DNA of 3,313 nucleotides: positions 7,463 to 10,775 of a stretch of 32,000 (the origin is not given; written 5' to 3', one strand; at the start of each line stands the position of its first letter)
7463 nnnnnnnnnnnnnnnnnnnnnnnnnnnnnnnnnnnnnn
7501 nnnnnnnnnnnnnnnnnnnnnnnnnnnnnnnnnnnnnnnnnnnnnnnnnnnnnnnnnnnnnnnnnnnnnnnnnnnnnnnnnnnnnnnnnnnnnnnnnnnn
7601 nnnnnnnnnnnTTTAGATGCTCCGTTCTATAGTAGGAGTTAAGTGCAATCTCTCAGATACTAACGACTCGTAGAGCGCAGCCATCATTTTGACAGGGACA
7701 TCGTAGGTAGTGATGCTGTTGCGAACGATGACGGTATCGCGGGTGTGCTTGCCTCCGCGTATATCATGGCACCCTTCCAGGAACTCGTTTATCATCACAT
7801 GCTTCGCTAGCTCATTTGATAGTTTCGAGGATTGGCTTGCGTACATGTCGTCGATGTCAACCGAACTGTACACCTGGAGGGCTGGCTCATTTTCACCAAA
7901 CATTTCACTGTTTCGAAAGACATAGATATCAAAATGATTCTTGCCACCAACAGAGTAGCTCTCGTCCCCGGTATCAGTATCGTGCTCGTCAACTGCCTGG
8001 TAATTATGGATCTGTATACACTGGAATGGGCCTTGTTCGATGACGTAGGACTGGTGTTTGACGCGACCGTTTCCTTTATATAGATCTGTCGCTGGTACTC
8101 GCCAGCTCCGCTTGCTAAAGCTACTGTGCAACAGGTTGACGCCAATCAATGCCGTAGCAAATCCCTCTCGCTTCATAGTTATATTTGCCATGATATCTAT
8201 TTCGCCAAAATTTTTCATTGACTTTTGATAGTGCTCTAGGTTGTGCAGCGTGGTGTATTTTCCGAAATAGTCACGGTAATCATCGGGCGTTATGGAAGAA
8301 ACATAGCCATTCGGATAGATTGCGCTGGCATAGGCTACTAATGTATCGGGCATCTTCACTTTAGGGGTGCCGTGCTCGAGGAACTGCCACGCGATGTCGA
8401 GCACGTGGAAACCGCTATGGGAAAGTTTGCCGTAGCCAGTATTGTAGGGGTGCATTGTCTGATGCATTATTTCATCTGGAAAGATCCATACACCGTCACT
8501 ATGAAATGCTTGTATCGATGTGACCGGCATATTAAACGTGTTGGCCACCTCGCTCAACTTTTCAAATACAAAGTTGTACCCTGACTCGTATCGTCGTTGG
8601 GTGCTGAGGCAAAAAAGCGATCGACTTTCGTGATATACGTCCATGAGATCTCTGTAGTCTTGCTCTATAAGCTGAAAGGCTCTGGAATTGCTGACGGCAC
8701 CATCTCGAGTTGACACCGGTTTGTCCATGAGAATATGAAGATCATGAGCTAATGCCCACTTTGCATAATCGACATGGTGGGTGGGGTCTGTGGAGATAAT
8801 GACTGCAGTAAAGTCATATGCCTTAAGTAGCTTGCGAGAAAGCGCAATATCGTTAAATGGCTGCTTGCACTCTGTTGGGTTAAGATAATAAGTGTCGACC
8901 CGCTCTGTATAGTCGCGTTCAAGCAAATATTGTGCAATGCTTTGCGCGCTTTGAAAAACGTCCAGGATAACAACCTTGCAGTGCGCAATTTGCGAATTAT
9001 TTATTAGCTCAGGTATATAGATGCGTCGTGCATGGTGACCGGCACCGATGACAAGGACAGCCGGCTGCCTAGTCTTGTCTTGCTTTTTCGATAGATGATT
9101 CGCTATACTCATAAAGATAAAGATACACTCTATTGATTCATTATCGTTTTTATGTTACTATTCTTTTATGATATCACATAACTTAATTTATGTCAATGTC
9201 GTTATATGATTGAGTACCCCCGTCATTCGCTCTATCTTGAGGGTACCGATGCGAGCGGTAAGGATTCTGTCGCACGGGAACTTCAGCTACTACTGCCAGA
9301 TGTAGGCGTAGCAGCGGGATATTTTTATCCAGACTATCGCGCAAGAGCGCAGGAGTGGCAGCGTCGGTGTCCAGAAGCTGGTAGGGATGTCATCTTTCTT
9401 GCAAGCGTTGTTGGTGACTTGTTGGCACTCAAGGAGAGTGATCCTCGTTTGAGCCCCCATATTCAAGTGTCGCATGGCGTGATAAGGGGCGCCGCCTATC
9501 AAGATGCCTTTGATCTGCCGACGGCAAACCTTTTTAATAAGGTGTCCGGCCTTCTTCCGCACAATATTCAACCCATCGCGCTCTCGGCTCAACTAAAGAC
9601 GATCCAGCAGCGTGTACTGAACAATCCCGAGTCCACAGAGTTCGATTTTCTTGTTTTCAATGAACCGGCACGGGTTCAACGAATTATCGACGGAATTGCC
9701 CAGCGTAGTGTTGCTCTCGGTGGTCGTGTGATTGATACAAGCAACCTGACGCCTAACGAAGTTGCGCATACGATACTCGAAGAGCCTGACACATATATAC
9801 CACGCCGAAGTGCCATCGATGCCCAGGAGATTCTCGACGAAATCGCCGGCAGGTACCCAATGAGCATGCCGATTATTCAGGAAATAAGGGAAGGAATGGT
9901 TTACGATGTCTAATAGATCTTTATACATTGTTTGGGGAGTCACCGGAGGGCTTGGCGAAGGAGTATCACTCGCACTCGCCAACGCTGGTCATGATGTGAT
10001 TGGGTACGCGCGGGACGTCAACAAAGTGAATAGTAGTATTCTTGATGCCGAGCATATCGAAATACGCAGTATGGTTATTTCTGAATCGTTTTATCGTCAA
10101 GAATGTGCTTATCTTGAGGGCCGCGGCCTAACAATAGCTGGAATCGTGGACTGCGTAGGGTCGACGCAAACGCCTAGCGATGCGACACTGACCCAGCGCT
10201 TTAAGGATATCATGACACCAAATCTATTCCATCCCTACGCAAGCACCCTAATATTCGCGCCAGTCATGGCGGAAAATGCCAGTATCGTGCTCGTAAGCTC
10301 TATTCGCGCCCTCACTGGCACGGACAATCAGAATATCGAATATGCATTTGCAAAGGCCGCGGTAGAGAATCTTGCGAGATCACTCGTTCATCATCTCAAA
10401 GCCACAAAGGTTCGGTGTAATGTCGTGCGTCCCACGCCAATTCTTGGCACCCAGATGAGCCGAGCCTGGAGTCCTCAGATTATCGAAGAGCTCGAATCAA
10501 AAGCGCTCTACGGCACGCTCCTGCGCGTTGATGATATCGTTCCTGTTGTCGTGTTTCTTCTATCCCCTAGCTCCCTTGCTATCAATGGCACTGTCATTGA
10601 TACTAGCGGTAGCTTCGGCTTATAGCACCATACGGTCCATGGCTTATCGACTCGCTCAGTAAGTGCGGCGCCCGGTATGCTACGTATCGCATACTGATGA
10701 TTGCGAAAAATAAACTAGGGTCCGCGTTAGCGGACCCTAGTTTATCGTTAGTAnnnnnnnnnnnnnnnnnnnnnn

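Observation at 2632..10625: Compact 8-gene biosynthetic-looking island with an unusual enzyme mix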

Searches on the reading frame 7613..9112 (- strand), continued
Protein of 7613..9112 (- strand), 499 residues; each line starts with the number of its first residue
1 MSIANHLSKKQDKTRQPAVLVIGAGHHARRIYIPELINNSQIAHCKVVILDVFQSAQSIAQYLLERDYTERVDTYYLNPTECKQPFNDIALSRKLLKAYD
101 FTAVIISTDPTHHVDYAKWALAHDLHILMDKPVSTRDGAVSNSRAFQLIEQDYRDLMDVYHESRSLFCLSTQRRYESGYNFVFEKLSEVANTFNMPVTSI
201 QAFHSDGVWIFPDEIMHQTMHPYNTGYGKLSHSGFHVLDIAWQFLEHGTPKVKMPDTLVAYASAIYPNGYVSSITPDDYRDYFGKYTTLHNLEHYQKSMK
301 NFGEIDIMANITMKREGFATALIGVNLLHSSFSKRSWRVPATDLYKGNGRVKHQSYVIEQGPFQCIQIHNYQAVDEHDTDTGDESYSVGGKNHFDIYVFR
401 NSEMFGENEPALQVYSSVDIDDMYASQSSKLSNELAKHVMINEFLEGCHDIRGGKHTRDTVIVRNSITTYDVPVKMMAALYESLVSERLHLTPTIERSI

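Call 110: get_annotated_region(hit=H1, flank=10000)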
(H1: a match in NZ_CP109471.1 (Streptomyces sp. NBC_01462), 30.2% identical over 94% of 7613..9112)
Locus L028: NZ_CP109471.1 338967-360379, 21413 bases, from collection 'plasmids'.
description: Streptomyces sp. NBC_01462 plasmid unnamed1, complete sequence
organism: Streptomyces sp. NBC_01462 (NCBI taxid 2903876)
taxonomy: Bacteria; Actinomycetota; Actinomycetes; Kitasatosporales; Streptomycetaceae; Streptomyces; Streptomyces sp. NBC 01462
host: -; source: -; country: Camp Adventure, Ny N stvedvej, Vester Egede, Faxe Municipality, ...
typing (MOB-suite, as given by PLSDB): mobilizable; replicon rep_cluster_1974; relaxase MOBP,MOBP,MOBP
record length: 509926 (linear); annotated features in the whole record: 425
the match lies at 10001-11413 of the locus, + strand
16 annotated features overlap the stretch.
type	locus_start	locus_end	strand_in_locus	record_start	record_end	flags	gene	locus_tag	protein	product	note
CDS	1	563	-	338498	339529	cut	-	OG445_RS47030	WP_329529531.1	sporulation protein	-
CDS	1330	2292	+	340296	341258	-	-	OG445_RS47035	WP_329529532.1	CoA ester lyase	-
CDS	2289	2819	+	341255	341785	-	-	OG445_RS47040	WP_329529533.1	MaoC family dehydratase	-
CDS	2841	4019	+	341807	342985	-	-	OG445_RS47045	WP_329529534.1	GNAT family N-acetyltransferase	-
CDS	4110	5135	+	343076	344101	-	-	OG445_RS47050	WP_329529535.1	aminoglycoside phosphotransferase family protein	GO:0016310 - phosphorylation [Evidence IEA]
CDS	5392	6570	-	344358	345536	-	-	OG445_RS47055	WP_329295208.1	IS701 family transposase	-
CDS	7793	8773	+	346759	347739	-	-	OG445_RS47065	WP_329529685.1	Ldh family oxidoreductase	-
CDS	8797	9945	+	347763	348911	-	-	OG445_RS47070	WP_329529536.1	LLM class flavin-dependent oxidoreductase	-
CDS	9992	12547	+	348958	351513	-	-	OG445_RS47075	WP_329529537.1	Gfo/Idh/MocA family oxidoreductase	-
CDS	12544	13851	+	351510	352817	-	-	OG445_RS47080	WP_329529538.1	hypothetical protein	-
CDS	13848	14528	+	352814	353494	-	-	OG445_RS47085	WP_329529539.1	PIG-L family deacetylase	-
CDS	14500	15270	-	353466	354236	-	-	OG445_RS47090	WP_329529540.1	GntR family transcriptional regulator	-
CDS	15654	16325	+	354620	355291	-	lexA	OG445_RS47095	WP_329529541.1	transcriptional repressor LexA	GO:0006282 - regulation of DNA repair [Evidence IEA]; GO:0006355 - regulation of DNA-templated transcription [Evidence ...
CDS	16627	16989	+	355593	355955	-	-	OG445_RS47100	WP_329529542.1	hypothetical protein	-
CDS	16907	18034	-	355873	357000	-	-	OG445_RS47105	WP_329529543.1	hypothetical protein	-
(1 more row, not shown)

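Call 111: get_annotated_region(hit=H6, flank=10000)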
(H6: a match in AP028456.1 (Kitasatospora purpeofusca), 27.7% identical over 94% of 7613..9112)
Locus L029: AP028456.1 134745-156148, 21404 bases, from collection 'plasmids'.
description: Kitasatospora purpeofusca HV058 plasmid pKP058 DNA, complete sequence
organism: Kitasatospora purpeofusca (NCBI taxid 67352)
taxonomy: Bacteria; Actinomycetota; Actinomycetes; Kitasatosporales; Streptomycetaceae; Kitasatospora; Kitasatospora purpeofusca
host: -; source: whole organism,soil; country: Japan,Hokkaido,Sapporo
typing (MOB-suite, as given by PLSDB): non-mobilizable
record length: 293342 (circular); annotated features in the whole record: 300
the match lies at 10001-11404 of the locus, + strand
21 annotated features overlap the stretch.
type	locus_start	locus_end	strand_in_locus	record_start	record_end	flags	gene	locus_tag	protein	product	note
CDS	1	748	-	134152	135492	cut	-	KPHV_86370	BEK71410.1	hypothetical protein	-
CDS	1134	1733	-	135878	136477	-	-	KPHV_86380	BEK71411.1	HD domain-containing protein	-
CDS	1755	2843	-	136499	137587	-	-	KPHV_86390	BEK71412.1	hypothetical protein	-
CDS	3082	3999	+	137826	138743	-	-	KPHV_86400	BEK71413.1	CoA ester lyase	-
CDS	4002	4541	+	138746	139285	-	-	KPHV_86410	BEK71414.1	MaoC family dehydratase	-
CDS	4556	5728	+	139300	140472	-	-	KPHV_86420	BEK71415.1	GNAT family N-acetyltransferase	-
CDS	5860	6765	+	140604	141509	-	-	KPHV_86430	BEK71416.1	aminoglycoside phosphotransferase family protein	-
CDS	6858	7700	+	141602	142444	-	-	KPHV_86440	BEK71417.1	hypothetical protein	-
CDS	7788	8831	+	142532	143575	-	-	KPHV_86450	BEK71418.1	hypothetical protein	-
CDS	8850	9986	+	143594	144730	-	-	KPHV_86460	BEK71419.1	LLM class flavin-dependent oxidoreductase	-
CDS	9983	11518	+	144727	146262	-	-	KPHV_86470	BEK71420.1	hypothetical protein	-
CDS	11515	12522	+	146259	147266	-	-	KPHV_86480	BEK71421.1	hypothetical protein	-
CDS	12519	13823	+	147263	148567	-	-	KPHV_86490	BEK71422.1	hypothetical protein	-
CDS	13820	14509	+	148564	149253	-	-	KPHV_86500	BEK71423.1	PIG-L family deacetylase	-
CDS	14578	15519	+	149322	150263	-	-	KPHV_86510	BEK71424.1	aminoglycoside phosphotransferase family protein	-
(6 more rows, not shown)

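Call 117: search_protein_families(library=ncbifam, proteins=[L026:9995-11776:+, L026:11793-12611:+, L029:9983-11518:+, L029:11515-12522:+, L029:12519-13823:+], max_evalue=0.00001)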
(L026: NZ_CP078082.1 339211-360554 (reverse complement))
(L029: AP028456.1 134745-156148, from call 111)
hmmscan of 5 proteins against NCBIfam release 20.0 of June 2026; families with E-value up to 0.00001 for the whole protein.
L026:9995-11776:+ (593 aa): 10 families
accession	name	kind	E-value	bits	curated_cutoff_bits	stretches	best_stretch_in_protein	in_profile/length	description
NF007834.0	PRK10546.1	equivalog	9e-13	48.2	156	1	458-567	7-113/135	pyrimidine (deoxy)nucleoside triphosphate diphosphatase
NF012016.0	PRK15472.1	equivalog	1.4e-12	47.5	95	1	457-575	6-133/141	nucleoside triphosphatase NudI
NF006530.0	PRK08999.1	equivalog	1.5e-11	43.9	245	1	460-565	12-114/315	Nudix family hydrolase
NF008044.0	PRK10776.1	equivalog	7.3e-09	35.6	148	1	457-541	7-89/130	8-oxo-dGTP diphosphatase MutT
NF003787.0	PRK05379.1-4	equivalog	2.5e-08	33.3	449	1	456-520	209-271/346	bifunctional nicotinamide-nucleotide adenylyltransferase/Nudix hydroxylase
TIGR00586.1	mutt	equivalog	3.7e-07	30.2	97.9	1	457-515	8-65/129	8-oxo-dGTP diphosphatase MutT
TIGR02705.1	nudix_YtkD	equivalog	4.9e-07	29.4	154.4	1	485-545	48-109/156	RNA deprotection pyrophosphohydrolase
NF041652.1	Nud_hyd_Dein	equivalog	1.7e-06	28.4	200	1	461-518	20-79/152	Nudix hydrolase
NF001938.0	PRK00714.1-5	equivalog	2.9e-06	26.7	116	0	450-512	8-75/172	RNA pyrophosphohydrolase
NF003788.0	PRK05379.1-5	equivalog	4.4e-06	26.2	354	0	448-518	205-274/351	bifunctional nicotinamide-nucleotide adenylyltransferase/Nudix hydroxylase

L026:11793-12611:+ (272 aa): 5 families
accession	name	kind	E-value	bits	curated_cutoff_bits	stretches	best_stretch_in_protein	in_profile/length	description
NF004863.0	PRK06223.1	subfamily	4.8e-22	78.5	283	1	2-254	5-278/313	malate dehydrogenase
TIGR01771.1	L-LDH-NAD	equivalog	2e-21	76.6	303.55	1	5-156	1-152/299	L-lactate dehydrogenase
NF000824.0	PRK00066.1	subfamily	5.7e-17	62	339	1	2-155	8-161/316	L-lactate dehydrogenase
TIGR01763.1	MalateDH_bact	equivalog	3e-12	46.3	351.85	1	1-157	2-158/305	malate dehydrogenase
TIGR01772.1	MDH_euk_gproteo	equivalog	9.4e-08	31.7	273.05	1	3-152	2-154/313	malate dehydrogenase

L029:9983-11518:+ (511 aa): 0 families

L029:11515-12522:+ (335 aa): 0 families

L029:12519-13823:+ (434 aa): 0 families

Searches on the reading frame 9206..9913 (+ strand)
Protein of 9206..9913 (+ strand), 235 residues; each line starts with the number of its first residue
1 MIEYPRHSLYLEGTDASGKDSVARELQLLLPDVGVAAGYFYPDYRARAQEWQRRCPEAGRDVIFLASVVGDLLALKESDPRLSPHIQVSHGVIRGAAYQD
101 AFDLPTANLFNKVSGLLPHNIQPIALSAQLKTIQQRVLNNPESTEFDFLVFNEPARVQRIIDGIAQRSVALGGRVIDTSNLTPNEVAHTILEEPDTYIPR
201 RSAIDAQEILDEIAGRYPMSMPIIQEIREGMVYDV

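Call 4: search_protein_families(library=pfam, proteins=[window:9206-9913:+], max_evalue=0.01)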
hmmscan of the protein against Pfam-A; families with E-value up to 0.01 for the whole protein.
window:9206-9913:+ (235 aa): 0 families

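Call 5: search_protein_families(library=ncbifam, proteins=[window:9206-9913:+], max_evalue=0.01)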
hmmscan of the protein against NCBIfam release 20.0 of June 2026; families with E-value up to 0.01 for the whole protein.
window:9206-9913:+ (235 aa): 0 families

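Call 22: search_protein_families(library=pfam, proteins=[window:9206-9913:+], max_evalue=10)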
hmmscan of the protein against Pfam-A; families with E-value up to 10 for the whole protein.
window:9206-9913:+ (235 aa): 1 family
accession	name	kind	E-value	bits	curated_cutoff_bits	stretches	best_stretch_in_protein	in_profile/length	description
PF18830.6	LPD16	-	0.18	12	27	1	170-212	36-78/82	Large polyvalent protein-associated domain 16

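Call 23: search_protein_families(library=padloc, proteins=[window:9206-9913:+], max_evalue=0.1)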
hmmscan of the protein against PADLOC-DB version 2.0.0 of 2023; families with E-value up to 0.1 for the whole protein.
window:9206-9913:+ (235 aa): 0 families

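Call 24: search_protein_families(library=phrogs, proteins=[window:9206-9913:+], max_evalue=0.1)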
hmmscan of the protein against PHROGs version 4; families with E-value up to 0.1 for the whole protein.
window:9206-9913:+ (235 aa): 1 family
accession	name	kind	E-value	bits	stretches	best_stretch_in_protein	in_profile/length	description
phrog_21506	-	lysis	0.082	13.8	0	91-107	15-32/37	Rz-like spanin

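Call 78: search_solved_structures(query=A6, max_evalue=1)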
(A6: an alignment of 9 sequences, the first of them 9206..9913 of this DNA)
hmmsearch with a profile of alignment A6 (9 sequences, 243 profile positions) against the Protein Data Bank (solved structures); distinct sequences matched with E-value up to 1: 19.
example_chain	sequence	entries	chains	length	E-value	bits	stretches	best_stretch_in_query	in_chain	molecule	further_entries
1q3t_A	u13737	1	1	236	7.2e-05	25.6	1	4-51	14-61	Cytidylate kinase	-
4cvn_A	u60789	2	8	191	0.0019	20.9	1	120-198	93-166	PUTATIVE ADENYLATE KINASE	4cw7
2h92_A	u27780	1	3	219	0.013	18.2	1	8-192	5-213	Cytidylate kinase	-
37fc_A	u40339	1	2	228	0.045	16.5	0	168-196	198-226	Cytidylate kinase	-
1y63_A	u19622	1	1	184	0.057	16.1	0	1-43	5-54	Lmaj004144AAA protein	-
3akc_A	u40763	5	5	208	0.11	15.2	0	9-42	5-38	Cytidylate kinase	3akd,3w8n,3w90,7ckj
4o5j_A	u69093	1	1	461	0.12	15.1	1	39-139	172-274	Uncharacterized protein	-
1knq_A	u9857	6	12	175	0.16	14.6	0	6-54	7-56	Gluconate kinase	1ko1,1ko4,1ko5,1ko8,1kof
1vsq_C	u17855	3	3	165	0.16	14.6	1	131-184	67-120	Mannose-specific phosphotransferase enzyme IIB component | PTS system mannose-specific EIIAB component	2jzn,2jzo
2jzh_A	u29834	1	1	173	0.18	14.5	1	131-184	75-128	PTS system mannose-specific EIIAB component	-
1rz3_A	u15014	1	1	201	0.3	13.8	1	10-90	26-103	hypothetical protein RBSTP0775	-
2gks_A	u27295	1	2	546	0.41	13.3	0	176-197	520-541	Bifunctional SAT/APS kinase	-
8cmo_F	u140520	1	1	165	0.49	13.1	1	93-139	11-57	Photosystem I reaction center subunit III PsaF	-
2axp_A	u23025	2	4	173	0.55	12.9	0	9-41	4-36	hypothetical protein BSU20280 | SPBc2 prophage-derived uncharacterized protein yorR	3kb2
2p0e_A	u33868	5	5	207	0.62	12.7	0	6-51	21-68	Nicotinamide riboside kinase 1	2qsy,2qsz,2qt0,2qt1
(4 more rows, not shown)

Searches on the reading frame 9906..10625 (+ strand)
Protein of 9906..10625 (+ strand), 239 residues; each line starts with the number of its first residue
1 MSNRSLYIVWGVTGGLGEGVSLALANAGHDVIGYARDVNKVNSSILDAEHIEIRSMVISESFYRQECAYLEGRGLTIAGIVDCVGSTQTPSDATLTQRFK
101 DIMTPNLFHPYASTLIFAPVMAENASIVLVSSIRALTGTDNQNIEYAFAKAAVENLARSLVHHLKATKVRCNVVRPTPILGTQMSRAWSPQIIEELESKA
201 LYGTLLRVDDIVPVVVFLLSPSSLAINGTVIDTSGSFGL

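Call 4: search_protein_families(library=pfam, proteins=[window:9906-10625:+], max_evalue=0.01)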
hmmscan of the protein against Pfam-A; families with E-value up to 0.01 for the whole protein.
window:9906-10625:+ (239 aa): 4 families
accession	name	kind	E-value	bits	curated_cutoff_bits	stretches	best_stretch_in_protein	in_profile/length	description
PF13561.12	adh_short_C2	-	1.1e-26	94.3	27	1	11-232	1-230/236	Enoyl-(Acyl carrier protein) reductase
PF00106.31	adh_short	-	1.5e-17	64.2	26.6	1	8-190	4-192/195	short chain dehydrogenase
PF01370.27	Epimerase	-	0.00018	21.4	20.9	0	8-49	2-43/240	NAD dependent epimerase/dehydratase family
PF08659.16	KR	-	0.0017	18.7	22.6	1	6-165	2-169/180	KR domain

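Call 5: search_protein_families(library=ncbifam, proteins=[window:9906-10625:+], max_evalue=0.01)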
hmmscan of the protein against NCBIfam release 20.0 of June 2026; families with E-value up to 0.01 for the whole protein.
window:9906-10625:+ (239 aa): 176 families (the best 25 are shown)
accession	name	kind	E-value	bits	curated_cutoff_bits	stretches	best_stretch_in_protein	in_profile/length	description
NF009466.0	PRK12826.1-2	subfamily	3.2e-20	72.6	222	1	8-235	7-242/248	3-oxoacyl-ACP reductase FabG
NF047420.2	EF_P_mod_YmfI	equivalog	1.5e-19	70.7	238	1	8-237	3-235/236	elongation factor P 5-aminopentanone reductase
TIGR01830.1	3oxo_ACP_reduc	equivalog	1.9e-17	63.8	297.75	1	8-235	2-236/239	3-oxoacyl-[acyl-carrier-protein] reductase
NF005559.1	PRK07231.1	subfamily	4.9e-17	62.3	215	1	7-235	7-245/249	glucose 1-dehydrogenase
NF004197.0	PRK05653.1-1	equivalog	1.9e-16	60.4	332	1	7-236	10-245/249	3-oxoacyl-ACP reductase FabG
TIGR03971.1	SDR_subfam_1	subfamily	3.2e-16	59.5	300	1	90-232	107-263/271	mycofactocin-coupled SDR family oxidoreductase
NF005893.0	PRK07856.1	equivalog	3.5e-16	59.2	255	1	7-235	12-239/255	SDR family oxidoreductase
NF005075.0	PRK06500.1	equivalog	4.9e-16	58.9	336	1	15-236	17-245/249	SDR family oxidoreductase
NF005873.0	PRK07814.1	equivalog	1e-15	57.9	346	1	8-236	14-250/263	SDR family oxidoreductase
NF005467.0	PRK07060.1-5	equivalog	1.9e-15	57.1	360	1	8-236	13-241/245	SDR family oxidoreductase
NF049979.1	AlphHSDSHdhA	equivalog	4.4e-15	55.9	350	1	8-239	7-248/258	7alpha-hydroxysteroid dehydrogenase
NF052558.1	MBtsdlDhBudC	equivalog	1.1e-14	54.6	270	1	7-235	6-239/250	meso-2,3-butanediol dehydrogenase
NF009464.0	PRK12824.1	subfamily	1.3e-14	54.5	269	1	7-237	5-242/245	3-oxoacyl-ACP reductase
NF053807.1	RhamDHLra1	equivalog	2.6e-14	53.5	400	1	7-230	7-240/252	L-rhamnose 1-dehydrogenase Lra1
NF004453.0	PRK05786.1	equivalog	2.6e-14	53.3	243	1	8-235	9-233/238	3-ketoacyl-(acyl-carrier-protein) reductase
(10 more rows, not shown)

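Call 23: search_protein_families(library=padloc, proteins=[window:9906-10625:+], max_evalue=0.1)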
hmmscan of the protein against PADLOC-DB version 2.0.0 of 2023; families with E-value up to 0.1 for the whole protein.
window:9906-10625:+ (239 aa): 0 families

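Call 24: search_protein_families(library=phrogs, proteins=[window:9906-10625:+], max_evalue=0.1)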
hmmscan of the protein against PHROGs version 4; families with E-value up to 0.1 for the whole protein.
window:9906-10625:+ (239 aa): 2 families
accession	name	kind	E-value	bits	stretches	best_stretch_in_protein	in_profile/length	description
phrog_3142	-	moron, auxiliary metabolic gene and host takeover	6.9e-24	85.1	1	4-236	287-518/596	FabG-like 3-oxoacyl-(acyl-carrier-protein) reductase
phrog_1319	-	other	0.0031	17.6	1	13-47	8-42/342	dehydrogenase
